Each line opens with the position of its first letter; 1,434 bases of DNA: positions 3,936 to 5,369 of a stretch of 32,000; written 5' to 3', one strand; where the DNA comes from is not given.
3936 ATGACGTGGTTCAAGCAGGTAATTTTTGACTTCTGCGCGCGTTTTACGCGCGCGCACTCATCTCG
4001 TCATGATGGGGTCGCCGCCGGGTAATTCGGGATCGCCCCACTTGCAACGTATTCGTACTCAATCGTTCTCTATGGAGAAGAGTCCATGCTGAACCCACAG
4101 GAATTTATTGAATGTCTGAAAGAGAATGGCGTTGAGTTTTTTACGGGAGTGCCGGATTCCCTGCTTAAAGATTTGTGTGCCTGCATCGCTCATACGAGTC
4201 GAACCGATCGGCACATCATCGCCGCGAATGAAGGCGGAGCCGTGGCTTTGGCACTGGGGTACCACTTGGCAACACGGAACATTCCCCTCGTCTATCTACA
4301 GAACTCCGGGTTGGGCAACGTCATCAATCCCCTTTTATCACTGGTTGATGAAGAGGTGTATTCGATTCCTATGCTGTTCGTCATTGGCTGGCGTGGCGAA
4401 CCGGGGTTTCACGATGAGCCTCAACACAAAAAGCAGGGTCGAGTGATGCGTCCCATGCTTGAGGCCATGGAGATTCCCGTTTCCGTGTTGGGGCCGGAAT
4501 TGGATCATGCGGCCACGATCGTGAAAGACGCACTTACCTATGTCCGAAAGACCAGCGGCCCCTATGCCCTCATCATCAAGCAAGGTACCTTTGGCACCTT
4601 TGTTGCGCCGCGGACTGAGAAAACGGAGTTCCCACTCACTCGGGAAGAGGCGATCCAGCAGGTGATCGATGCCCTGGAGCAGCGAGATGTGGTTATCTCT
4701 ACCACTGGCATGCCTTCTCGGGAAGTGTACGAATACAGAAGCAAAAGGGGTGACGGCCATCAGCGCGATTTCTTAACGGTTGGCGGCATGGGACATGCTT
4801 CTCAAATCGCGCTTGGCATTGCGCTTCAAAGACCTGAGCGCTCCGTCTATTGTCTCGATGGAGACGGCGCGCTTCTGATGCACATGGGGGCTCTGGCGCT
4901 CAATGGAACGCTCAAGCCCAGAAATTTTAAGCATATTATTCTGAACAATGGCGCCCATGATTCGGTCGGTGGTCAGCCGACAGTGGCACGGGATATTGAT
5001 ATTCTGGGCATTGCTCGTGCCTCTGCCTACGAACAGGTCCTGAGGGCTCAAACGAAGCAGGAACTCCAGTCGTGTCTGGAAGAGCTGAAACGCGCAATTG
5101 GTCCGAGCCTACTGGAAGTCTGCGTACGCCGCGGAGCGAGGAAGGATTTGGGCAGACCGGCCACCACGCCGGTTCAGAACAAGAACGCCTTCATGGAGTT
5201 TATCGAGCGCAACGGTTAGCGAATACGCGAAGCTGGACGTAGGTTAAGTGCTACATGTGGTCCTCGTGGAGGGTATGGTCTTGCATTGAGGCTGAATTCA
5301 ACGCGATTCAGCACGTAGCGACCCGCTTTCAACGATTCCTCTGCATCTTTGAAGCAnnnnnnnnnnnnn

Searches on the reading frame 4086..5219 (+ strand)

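Call 77: search_protein_families(library=pfam, proteins=[window:4086-5219:+], max_evalue=0.00001)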
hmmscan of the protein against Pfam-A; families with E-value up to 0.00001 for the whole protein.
window:4086-5219:+ (377 aa): 2 families
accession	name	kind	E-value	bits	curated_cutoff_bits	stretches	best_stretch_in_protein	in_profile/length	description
PF02775.26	TPP_enzyme_C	-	8.6e-16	58.5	21.9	1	215-345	10-151/151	Thiamine pyrophosphate enzyme, C-terminal TPP binding domain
PF02776.23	TPP_enzyme_N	-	6.5e-14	52.2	26.8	1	7-114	7-108/119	Thiamine pyrophosphate enzyme, N-terminal TPP binding domain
